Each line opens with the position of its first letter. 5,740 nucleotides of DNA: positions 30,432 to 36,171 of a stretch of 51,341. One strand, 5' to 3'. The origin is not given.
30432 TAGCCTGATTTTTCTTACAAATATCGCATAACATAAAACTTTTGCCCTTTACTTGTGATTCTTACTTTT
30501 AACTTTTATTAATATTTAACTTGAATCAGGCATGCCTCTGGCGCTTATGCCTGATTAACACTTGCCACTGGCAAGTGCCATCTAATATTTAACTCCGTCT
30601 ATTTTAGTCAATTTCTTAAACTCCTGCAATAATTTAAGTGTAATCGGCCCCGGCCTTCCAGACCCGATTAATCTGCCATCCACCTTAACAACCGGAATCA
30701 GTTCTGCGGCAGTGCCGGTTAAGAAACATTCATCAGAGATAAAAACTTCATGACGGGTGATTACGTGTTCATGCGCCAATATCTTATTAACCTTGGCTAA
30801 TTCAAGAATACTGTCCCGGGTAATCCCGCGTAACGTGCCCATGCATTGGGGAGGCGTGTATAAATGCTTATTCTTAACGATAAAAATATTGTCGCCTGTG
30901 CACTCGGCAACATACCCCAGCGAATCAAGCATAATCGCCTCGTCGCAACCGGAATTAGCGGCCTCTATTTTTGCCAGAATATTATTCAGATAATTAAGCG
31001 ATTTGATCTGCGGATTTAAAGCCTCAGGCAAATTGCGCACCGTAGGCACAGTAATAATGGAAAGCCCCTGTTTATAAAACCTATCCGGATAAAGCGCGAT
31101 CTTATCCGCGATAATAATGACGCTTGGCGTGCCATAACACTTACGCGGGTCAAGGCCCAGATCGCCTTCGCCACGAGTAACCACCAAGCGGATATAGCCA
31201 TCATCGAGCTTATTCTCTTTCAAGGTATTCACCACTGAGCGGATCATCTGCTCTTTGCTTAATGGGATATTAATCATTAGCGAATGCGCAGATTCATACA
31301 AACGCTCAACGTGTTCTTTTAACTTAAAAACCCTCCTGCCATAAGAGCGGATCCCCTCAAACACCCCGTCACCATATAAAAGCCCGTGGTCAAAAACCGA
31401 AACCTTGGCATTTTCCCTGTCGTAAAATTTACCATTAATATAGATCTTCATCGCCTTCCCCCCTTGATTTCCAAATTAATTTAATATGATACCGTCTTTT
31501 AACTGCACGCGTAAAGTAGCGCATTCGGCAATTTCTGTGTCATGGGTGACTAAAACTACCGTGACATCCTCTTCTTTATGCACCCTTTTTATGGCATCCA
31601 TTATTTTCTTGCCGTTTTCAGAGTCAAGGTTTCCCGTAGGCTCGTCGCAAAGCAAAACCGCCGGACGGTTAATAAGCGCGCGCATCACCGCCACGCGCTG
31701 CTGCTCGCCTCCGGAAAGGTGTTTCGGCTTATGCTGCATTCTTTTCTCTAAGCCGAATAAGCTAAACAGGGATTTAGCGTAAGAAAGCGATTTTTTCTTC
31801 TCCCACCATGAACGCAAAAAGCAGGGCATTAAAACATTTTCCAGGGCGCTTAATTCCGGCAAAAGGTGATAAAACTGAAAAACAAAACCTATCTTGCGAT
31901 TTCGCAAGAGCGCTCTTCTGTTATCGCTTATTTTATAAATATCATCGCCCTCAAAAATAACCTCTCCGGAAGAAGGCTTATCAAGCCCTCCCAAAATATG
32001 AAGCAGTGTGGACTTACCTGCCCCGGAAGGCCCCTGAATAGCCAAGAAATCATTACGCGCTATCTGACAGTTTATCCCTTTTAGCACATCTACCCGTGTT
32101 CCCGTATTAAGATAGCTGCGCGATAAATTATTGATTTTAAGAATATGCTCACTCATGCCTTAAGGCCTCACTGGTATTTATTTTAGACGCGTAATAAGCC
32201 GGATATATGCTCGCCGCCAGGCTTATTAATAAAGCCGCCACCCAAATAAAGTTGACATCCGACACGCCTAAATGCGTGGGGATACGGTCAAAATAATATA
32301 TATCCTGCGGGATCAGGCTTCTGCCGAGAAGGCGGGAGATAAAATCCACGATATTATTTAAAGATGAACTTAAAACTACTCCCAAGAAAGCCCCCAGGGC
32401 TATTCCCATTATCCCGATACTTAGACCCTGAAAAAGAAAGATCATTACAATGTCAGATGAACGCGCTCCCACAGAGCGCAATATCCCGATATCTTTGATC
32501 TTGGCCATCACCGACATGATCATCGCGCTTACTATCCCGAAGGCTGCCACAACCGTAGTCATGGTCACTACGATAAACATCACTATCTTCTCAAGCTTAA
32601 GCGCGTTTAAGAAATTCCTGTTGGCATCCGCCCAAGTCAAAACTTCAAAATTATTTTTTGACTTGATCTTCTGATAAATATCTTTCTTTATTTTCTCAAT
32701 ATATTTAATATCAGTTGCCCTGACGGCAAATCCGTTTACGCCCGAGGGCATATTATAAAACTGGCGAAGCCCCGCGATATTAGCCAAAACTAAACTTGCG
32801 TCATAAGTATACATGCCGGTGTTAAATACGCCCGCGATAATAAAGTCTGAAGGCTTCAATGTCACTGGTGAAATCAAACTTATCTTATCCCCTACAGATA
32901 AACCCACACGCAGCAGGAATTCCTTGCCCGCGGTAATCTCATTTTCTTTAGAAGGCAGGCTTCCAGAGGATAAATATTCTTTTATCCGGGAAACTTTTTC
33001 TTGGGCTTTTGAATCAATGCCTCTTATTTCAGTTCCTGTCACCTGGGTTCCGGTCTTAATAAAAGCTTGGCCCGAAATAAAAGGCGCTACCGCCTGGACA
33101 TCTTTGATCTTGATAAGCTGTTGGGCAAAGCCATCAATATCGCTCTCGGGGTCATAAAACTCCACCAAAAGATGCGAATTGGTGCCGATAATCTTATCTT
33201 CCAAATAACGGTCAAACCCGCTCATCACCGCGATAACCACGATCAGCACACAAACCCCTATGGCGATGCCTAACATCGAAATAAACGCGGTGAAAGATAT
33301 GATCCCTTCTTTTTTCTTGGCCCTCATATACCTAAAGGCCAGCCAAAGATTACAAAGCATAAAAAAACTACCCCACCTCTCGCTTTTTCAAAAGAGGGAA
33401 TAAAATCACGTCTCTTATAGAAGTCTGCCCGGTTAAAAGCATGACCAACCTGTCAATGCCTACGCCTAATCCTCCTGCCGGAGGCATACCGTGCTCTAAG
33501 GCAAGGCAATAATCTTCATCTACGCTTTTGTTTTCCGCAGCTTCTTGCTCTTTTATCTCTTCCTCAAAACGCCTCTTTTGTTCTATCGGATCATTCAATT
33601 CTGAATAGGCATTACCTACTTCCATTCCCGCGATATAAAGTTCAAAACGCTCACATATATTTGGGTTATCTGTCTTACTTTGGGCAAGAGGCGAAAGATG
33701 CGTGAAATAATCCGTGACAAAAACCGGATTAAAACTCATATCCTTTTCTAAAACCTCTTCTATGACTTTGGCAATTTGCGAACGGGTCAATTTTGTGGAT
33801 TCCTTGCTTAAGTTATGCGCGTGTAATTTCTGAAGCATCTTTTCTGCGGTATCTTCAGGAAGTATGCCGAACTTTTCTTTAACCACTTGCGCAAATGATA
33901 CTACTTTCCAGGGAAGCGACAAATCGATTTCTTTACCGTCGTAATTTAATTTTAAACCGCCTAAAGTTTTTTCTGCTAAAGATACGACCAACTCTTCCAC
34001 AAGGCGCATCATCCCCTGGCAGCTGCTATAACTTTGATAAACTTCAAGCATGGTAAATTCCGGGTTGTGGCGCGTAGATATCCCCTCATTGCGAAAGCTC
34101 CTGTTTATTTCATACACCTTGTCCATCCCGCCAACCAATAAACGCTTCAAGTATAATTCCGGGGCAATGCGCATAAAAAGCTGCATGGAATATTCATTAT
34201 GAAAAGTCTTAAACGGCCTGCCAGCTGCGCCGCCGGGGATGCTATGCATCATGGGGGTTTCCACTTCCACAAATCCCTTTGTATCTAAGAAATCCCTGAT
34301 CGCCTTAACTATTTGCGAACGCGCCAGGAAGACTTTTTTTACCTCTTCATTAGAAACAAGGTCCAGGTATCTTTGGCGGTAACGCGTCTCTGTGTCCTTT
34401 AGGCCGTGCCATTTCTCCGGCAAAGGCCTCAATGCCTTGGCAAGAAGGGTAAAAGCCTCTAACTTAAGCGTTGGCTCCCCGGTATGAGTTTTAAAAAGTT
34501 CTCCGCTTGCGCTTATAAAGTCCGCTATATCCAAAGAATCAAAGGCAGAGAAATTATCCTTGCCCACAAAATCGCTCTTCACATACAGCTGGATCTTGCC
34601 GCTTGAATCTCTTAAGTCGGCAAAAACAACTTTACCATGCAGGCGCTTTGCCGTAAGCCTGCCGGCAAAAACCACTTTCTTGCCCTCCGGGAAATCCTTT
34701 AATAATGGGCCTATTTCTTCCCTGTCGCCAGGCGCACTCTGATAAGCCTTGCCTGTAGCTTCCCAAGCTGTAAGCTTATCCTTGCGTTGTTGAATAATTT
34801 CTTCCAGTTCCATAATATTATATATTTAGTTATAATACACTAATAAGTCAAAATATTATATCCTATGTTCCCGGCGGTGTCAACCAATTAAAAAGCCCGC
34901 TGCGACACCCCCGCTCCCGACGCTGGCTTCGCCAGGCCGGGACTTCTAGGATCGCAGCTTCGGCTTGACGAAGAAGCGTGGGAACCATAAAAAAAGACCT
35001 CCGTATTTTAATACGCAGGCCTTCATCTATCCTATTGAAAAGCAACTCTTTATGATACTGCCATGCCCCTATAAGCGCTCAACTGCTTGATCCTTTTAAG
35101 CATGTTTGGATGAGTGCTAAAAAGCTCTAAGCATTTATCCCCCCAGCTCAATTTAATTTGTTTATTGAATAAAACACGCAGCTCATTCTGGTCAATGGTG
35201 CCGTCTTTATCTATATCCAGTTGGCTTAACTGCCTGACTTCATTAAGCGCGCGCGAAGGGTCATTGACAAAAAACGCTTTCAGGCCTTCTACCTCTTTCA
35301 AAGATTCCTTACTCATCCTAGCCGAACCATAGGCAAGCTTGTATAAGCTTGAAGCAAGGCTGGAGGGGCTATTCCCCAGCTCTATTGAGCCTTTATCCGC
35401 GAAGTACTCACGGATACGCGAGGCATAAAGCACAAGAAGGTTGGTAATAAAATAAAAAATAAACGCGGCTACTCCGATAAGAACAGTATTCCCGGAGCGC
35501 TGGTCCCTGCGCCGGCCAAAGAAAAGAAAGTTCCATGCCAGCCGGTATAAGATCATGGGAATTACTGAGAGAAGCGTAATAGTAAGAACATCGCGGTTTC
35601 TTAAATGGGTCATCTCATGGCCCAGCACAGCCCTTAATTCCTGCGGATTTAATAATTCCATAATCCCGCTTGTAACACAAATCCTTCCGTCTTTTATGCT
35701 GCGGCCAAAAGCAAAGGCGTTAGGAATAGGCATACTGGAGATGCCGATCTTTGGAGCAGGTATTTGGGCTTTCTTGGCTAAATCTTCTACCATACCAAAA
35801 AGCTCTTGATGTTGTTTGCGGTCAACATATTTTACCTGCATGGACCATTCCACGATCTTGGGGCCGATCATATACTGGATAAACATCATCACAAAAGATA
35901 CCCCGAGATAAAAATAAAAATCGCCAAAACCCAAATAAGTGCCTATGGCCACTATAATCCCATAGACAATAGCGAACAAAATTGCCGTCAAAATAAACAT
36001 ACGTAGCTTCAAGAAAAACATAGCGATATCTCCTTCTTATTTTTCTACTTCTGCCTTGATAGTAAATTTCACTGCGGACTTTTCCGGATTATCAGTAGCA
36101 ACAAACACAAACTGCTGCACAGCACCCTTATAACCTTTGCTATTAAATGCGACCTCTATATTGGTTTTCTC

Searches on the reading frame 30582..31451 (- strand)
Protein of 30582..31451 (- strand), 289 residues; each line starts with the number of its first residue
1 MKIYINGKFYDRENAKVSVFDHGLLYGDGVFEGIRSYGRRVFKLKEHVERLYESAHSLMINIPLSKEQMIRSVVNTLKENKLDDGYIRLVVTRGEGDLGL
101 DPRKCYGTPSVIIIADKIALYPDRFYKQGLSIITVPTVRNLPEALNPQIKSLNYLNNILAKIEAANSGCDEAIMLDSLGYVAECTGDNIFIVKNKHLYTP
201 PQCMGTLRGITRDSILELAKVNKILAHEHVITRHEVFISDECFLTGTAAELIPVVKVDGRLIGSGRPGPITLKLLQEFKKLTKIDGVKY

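Call 59: search_protein_families(library=pfam, proteins=[window:30582-31451:-], max_evalue=0.00001)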
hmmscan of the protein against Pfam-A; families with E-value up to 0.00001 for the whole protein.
window:30582-31451:- (289 aa): 1 family
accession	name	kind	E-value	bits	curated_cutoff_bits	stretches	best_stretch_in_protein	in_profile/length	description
PF01063.24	Aminotran_4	-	4e-57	194.1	28.5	1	29-257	1-223/223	Amino-transferase class IV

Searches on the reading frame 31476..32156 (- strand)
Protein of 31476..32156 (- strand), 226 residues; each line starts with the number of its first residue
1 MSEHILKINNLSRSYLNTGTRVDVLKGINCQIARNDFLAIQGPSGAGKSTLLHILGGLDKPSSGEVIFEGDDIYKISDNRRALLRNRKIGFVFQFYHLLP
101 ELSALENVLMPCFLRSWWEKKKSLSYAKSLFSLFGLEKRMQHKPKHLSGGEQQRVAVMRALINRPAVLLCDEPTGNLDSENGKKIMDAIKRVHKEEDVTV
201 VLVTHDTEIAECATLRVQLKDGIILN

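Call 59: search_protein_families(library=pfam, proteins=[window:31476-32156:-], max_evalue=0.00001)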
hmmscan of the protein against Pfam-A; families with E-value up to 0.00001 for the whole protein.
window:31476-32156:- (226 aa): 2 families
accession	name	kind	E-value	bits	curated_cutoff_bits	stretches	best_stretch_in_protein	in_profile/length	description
PF00005.33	ABC_tran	-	8.8e-33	114.2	25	1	25-174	1-136/137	ABC transporter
PF13304.12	AAA_21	-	4.5e-06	27.4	27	0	150-209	241-302/304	AAA domain, putative AbiEii toxin, Type IV TA system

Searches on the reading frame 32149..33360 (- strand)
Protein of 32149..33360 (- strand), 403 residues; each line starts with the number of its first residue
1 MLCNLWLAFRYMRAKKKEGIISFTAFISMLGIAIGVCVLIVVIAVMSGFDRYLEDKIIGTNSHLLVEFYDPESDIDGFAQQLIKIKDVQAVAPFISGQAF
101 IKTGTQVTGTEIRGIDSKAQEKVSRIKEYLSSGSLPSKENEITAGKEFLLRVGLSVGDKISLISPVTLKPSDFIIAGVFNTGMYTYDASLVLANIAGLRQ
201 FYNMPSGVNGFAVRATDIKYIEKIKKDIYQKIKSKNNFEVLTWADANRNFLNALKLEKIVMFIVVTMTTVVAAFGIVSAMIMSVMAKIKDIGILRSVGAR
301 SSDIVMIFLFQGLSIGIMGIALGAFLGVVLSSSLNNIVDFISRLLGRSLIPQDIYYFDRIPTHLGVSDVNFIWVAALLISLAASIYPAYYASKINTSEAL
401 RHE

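Call 59: search_protein_families(library=pfam, proteins=[window:32149-33360:-], max_evalue=0.00001)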
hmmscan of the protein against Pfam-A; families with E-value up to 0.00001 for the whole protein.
window:32149-33360:- (403 aa): 2 families
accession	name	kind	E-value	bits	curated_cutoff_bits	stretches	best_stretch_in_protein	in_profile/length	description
PF12704.14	MacB_PCD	-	1.6e-16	61.7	27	1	26-228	2-204/207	MacB-like periplasmic core domain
PF02687.27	FtsX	-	6.5e-15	55.7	25.5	1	263-395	2-119/120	FtsX-like permease C-terminal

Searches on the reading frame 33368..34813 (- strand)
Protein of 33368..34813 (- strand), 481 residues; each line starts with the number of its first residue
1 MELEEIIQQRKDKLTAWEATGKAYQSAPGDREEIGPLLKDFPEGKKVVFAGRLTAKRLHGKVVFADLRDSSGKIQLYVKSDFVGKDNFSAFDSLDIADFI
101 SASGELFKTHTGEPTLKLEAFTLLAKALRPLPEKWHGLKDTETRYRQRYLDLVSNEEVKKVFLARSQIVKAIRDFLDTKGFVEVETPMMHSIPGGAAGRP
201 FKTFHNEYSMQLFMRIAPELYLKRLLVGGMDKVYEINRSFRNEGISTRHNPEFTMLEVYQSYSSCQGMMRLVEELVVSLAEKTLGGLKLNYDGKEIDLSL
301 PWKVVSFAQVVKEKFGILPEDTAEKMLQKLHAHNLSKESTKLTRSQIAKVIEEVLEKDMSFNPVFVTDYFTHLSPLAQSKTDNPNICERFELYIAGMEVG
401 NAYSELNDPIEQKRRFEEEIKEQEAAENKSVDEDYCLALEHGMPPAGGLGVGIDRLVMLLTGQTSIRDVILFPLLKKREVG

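Call 59: search_protein_families(library=pfam, proteins=[window:33368-34813:-], max_evalue=0.00001)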
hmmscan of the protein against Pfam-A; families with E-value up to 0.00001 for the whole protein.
window:33368-34813:- (481 aa): 2 families
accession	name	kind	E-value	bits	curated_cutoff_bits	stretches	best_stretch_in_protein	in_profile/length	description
PF00152.25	tRNA-synt_2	-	1.3e-89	300.8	25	1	141-474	2-306/308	tRNA synthetases class II (D, K and N)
PF01336.31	tRNA_anti-codon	-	4.2e-14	52.7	27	1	47-124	1-75/75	OB-fold nucleic acid binding domain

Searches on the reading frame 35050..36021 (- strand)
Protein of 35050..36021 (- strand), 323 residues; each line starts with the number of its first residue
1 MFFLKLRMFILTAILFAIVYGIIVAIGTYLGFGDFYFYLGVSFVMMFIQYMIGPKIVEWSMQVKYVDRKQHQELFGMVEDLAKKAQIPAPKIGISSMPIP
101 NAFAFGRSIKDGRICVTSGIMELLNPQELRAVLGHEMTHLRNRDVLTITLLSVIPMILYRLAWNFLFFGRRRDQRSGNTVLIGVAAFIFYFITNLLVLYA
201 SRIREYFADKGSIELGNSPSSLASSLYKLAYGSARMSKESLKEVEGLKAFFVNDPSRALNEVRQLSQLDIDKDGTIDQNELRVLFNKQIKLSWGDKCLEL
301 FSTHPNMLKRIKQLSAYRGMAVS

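Call 60: search_protein_families(library=pfam, proteins=[window:35050-36021:-], max_evalue=0.00001)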
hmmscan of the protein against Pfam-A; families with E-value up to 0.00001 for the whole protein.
window:35050-36021:- (323 aa): 1 family
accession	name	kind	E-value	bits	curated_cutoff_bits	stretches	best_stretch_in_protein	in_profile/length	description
PF01435.24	Peptidase_M48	-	1.3e-37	129.9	20.3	1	70-316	3-184/186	Peptidase family M48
